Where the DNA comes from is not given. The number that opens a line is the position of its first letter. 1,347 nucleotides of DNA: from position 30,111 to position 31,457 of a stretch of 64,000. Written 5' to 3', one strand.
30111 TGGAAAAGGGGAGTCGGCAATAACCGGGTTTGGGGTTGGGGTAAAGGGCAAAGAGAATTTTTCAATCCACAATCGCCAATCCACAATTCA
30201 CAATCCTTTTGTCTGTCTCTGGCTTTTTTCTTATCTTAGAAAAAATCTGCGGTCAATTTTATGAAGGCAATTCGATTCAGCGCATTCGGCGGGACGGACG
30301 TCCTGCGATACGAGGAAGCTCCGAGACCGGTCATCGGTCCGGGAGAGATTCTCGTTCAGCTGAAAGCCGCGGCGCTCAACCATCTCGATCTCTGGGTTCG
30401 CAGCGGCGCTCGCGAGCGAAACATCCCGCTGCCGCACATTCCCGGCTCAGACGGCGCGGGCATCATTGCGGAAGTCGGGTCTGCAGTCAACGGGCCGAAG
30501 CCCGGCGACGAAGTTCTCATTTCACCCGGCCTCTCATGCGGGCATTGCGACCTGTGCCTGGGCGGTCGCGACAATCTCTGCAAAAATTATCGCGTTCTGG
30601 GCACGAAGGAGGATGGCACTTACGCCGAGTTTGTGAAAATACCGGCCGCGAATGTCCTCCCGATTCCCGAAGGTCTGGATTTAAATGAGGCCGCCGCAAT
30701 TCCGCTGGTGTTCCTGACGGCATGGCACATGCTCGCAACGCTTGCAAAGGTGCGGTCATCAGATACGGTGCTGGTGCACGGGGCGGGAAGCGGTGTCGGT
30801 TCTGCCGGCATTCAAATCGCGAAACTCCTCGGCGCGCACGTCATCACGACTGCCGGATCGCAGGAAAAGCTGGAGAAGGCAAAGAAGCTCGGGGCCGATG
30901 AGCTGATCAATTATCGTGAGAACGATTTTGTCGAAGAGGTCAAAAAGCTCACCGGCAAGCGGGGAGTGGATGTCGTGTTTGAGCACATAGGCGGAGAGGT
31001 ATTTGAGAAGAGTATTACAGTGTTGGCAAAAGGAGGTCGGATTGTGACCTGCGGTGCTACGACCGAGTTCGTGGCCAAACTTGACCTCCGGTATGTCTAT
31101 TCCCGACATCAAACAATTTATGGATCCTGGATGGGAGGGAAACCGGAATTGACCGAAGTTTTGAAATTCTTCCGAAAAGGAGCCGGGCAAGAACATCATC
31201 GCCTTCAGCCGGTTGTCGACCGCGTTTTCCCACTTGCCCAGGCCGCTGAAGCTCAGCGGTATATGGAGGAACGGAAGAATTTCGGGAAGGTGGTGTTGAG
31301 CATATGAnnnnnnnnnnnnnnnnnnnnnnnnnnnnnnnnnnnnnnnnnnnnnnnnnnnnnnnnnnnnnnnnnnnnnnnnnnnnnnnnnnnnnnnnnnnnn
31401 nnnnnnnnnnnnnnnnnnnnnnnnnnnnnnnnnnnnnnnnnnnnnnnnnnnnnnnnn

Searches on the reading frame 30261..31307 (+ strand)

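Call 76: search_protein_families(library=pfam, proteins=[window:30261-31307:+], max_evalue=0.0001)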
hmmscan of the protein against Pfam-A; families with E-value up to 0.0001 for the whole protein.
window:30261-31307:+ (348 aa): 3 families
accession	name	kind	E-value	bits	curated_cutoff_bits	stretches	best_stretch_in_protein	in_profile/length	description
PF00107.32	ADH_zinc_N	-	8.4e-39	132.9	31.8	1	178-304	1-127/129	Zinc-binding dehydrogenase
PF08240.17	ADH_N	-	3.1e-28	98.5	23.5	1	26-137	1-104/104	Alcohol dehydrogenase GroES-like domain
PF13602.12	ADH_zinc_N_2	-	1.9e-26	94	27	1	210-346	1-134/134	Zinc-binding dehydrogenase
